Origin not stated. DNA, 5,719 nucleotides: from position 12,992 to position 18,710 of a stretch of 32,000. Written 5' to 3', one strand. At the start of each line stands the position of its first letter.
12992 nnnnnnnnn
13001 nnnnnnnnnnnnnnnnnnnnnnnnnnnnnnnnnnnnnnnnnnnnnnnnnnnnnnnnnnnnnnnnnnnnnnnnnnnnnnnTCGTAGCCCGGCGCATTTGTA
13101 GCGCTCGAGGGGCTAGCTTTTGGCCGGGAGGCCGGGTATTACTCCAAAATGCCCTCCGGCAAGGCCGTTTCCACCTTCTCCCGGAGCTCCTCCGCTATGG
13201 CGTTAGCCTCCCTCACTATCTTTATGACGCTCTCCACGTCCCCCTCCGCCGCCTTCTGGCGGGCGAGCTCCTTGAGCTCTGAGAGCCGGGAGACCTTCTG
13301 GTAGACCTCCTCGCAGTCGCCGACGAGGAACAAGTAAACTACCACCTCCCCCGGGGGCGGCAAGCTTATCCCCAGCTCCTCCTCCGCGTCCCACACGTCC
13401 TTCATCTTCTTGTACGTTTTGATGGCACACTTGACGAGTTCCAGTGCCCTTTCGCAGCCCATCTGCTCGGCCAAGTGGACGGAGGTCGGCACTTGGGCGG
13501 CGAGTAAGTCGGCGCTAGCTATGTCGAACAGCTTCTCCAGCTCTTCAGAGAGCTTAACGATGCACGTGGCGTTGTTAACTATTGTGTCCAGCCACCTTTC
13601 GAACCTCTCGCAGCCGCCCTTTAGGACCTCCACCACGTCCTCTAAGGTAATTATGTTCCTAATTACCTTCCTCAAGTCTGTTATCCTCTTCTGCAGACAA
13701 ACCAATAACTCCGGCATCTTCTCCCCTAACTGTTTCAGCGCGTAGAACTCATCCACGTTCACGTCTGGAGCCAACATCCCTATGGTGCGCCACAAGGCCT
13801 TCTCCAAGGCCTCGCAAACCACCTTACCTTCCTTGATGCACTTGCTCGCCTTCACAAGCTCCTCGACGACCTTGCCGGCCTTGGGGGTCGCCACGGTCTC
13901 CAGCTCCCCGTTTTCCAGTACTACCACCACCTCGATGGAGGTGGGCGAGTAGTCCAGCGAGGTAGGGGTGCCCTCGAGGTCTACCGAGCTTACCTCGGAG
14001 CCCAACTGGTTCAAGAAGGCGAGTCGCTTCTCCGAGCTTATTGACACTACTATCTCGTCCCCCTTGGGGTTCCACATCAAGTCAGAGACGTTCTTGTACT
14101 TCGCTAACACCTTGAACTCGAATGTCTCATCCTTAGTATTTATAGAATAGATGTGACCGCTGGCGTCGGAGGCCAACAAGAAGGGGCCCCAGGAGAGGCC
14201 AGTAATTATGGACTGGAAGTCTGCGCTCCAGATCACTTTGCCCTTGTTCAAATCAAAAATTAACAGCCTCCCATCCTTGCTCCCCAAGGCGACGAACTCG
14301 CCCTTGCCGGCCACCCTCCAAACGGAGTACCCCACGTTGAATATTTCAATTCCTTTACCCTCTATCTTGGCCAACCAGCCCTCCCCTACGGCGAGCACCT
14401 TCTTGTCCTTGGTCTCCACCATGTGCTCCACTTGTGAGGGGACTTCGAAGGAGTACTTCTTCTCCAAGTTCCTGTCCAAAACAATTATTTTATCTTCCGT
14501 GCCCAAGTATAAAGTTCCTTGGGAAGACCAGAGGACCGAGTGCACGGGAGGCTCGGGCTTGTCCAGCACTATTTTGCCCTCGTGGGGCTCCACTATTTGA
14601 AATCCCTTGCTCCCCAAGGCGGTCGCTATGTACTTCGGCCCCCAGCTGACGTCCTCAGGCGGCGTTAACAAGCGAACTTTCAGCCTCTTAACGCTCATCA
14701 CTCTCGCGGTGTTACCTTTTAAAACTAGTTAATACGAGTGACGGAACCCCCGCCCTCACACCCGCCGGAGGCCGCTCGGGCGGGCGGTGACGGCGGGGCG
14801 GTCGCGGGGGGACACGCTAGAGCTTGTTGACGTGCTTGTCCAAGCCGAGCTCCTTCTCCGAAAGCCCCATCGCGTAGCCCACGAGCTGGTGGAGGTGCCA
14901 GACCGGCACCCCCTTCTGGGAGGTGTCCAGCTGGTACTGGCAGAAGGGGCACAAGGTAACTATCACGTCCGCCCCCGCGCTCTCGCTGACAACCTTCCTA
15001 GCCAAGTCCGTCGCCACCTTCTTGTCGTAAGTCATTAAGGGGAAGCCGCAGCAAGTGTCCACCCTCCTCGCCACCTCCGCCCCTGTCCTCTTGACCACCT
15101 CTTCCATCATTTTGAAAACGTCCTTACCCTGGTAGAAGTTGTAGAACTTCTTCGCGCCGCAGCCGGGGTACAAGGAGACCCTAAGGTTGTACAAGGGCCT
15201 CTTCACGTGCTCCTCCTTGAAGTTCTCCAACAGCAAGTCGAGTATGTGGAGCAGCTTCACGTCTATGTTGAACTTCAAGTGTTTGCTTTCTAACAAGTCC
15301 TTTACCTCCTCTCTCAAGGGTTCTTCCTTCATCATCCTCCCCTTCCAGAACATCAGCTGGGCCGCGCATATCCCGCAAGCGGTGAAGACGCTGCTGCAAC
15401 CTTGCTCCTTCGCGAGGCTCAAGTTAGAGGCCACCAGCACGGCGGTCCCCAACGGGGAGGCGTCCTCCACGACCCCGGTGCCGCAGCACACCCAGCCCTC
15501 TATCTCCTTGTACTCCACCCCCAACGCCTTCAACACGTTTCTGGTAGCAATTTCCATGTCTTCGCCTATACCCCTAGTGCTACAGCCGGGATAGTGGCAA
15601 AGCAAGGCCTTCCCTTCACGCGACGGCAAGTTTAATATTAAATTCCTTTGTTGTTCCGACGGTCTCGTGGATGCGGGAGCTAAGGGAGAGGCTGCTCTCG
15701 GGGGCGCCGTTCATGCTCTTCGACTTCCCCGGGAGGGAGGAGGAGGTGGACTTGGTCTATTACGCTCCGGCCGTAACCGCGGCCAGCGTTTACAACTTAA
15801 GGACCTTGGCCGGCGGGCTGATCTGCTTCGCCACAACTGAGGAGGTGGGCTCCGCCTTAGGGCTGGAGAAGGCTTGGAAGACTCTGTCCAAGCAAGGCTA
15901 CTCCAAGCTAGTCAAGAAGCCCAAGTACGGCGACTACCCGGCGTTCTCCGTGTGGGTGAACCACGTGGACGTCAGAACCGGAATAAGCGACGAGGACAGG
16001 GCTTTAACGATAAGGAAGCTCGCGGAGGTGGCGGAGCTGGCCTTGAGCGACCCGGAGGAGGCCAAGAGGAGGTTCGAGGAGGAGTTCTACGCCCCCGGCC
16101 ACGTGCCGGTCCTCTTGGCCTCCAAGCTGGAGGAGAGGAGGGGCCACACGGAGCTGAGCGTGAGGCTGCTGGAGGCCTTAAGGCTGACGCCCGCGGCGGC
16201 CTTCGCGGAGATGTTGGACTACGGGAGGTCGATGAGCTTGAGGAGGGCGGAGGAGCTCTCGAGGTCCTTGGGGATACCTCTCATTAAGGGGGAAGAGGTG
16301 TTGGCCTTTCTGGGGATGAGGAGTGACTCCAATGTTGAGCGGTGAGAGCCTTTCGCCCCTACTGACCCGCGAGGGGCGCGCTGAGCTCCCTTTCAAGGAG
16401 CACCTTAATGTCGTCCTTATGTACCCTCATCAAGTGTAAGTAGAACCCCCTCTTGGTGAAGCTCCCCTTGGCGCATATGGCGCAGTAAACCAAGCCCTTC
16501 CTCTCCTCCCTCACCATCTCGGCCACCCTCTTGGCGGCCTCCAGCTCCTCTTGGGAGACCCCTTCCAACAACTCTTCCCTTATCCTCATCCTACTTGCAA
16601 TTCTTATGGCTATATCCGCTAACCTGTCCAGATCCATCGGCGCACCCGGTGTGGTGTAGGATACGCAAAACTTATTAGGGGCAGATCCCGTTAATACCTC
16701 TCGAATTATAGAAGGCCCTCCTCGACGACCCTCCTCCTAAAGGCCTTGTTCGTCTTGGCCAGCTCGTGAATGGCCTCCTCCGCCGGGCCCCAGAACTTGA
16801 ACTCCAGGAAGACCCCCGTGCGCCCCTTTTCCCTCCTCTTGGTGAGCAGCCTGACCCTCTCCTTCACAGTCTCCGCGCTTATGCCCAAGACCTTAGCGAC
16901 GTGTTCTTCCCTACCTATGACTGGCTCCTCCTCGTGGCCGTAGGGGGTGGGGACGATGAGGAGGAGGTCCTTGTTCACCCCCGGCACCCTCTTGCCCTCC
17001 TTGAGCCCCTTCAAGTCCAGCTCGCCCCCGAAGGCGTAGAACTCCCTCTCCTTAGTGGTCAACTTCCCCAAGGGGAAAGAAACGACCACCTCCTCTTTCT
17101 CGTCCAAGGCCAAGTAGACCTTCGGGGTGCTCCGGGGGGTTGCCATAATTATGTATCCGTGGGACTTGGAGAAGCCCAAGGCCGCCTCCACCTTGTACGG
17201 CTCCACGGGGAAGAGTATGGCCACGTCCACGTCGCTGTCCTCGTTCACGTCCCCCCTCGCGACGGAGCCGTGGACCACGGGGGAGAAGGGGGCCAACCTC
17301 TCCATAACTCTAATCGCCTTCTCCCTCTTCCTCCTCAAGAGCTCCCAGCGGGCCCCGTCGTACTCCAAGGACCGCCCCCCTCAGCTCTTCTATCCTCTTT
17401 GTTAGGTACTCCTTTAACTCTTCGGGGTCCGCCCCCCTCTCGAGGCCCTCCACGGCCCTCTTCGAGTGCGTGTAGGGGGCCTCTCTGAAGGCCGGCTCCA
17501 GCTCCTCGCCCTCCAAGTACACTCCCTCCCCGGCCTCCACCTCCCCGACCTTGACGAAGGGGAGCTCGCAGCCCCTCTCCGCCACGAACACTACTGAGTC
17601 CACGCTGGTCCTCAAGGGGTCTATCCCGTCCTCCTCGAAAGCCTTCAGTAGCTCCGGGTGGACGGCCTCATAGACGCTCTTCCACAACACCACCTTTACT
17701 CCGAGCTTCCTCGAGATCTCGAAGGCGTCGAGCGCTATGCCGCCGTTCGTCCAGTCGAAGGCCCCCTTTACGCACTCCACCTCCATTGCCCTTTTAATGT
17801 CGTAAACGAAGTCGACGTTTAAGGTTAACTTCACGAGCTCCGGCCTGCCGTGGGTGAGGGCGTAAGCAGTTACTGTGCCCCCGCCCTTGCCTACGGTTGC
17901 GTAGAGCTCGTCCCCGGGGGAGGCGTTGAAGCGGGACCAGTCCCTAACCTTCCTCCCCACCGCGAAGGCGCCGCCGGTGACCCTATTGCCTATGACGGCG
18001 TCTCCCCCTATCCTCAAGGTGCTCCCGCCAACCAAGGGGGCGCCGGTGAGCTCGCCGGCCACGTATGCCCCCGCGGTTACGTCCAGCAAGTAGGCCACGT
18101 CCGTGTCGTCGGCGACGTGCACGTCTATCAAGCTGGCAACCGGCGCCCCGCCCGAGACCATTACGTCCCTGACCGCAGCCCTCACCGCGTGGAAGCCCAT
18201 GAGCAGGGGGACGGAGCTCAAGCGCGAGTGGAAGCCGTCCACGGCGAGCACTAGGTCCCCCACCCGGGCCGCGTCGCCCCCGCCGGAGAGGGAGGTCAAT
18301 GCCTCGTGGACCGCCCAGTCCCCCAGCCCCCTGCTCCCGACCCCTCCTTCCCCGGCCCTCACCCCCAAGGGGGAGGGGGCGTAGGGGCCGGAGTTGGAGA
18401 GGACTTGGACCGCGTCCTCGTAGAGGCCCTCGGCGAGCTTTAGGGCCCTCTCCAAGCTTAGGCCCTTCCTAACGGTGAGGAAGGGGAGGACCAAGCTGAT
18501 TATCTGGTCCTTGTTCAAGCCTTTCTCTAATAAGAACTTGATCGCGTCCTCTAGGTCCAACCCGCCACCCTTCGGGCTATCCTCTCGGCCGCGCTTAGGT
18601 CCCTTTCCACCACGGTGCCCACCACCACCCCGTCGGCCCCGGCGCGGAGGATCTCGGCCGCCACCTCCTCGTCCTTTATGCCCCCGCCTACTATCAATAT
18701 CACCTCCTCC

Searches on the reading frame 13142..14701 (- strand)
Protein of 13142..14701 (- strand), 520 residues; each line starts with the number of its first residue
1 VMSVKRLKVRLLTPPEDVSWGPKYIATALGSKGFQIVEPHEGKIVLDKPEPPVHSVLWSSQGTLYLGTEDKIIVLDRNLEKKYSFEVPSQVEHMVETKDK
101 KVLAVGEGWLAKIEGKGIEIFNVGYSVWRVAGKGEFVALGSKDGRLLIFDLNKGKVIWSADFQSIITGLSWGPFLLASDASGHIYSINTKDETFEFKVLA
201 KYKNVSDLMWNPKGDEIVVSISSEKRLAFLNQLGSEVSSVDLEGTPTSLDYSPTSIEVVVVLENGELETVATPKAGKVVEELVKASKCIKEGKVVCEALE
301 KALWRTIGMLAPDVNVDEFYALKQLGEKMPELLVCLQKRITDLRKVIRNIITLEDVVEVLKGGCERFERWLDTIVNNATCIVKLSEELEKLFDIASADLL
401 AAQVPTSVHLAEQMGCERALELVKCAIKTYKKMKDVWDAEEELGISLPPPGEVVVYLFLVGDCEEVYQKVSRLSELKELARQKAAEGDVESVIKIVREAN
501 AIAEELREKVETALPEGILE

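Call 13: search_protein_families(library=pfam, max_evalue=0.001, proteins=[window:13142-14701:-])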
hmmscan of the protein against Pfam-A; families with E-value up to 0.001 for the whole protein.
window:13142-14701:- (520 aa): 9 families
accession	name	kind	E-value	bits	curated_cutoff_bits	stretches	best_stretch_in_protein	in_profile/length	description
PF25174.1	Beta-prop_THOC3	-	8.3e-09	35.3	305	1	178-274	22-119/272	THOC3 beta-propeller domain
PF24807.1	WD40_CDC20-Fz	-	3.2e-07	30.4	200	1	131-219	60-152/292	CDC20/Fizzy WD40 domain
PF12894.13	ANAPC4_WD40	-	1.9e-06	28.5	22.9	0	132-172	48-89/91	Anaphase-promoting complex subunit 4 WD40 domain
PF24817.1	WD40_WDHD1_1st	-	2.1e-06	27.5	109.9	0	125-173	225-275/291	WDHD1 first WD40 domain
PF04053.20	B-prop_COPA_B_2nd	-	8.1e-06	25.9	57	0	127-231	73-172/248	COPA/B second beta-propeller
PF23414.1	Beta-prop_EML_2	-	0.00027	20.8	90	0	138-220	14-99/266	Echinoderm microtubule-associated protein second beta-propeller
PF13570.13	Beta-prop_ACSF4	-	0.00051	20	133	1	134-245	103-215/329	Beta-alanine-activating enzyme, beta-propeller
PF16755.11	Beta-prop_NUP159_NUP214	-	0.0006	19.6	29.6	0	179-292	78-196/366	NUP159/214 beta propeller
PF23389.1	Beta-prop_WDR19_1st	-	0.00068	19.2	27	0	58-157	5-116/325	WDR19 first beta-propeller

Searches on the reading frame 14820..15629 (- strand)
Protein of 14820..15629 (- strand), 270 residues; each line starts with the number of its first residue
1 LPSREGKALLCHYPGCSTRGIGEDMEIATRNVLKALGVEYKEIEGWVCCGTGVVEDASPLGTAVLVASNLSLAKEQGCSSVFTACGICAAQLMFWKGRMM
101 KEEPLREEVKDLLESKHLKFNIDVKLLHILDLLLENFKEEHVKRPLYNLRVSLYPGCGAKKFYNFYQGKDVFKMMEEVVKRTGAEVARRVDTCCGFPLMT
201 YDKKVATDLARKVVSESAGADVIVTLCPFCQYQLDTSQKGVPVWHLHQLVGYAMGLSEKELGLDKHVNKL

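Call 13: search_protein_families(library=pfam, max_evalue=0.001, proteins=[window:14820-15629:-])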
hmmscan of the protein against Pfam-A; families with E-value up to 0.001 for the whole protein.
window:14820-15629:- (270 aa): 1 family
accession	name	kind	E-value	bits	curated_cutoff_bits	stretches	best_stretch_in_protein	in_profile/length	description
PF02754.22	CCG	-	2.2e-22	79.4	20.6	2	152-235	2-85/85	Cysteine-rich domain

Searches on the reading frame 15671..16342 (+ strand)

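Call 13: search_protein_families(library=pfam, max_evalue=0.001, proteins=[window:15671-16342:+])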
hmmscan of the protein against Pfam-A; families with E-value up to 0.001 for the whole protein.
window:15671-16342:+ (224 aa): 1 family
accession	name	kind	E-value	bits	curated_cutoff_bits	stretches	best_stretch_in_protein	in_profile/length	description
PF00926.24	DHBP_synthase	-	2.2e-42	145.2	26.4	1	4-212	3-190/191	3,4-dihydroxy-2-butanone 4-phosphate synthase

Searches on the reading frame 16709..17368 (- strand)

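Call 13: search_protein_families(library=pfam, max_evalue=0.001, proteins=[window:16709-17368:-])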
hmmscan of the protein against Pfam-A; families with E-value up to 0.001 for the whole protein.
window:16709-17368:- (220 aa): 2 families
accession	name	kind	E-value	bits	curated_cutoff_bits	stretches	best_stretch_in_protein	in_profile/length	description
PF01909.29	NTP_transf_2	-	2.6e-08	34.6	21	1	28-61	15-48/93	Nucleotidyltransferase domain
PF18765.7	Polbeta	-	1.8e-05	25.3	26.9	1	31-56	17-42/93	Polymerase beta, Nucleotidyltransferase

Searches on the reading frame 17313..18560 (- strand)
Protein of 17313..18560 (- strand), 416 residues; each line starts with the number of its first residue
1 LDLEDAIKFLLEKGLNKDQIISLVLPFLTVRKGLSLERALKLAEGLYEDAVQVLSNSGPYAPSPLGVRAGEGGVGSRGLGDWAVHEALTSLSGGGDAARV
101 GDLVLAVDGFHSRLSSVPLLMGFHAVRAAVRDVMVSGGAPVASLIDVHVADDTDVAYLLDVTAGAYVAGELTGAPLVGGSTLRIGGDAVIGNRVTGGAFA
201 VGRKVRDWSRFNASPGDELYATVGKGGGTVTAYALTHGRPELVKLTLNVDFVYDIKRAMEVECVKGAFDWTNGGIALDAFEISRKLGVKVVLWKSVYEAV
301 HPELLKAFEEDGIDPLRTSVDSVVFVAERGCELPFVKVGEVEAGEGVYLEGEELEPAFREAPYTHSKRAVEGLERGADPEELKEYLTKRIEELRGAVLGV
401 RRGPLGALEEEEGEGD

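Call 13: search_protein_families(library=pfam, max_evalue=0.001, proteins=[window:17313-18560:-])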
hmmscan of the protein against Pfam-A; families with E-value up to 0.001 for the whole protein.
window:17313-18560:- (416 aa): 1 family
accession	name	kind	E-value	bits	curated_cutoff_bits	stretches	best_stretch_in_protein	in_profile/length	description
PF00586.29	AIRS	-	1.1e-07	32.7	24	1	96-186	3-97/112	AIR synthase related protein, N-terminal domain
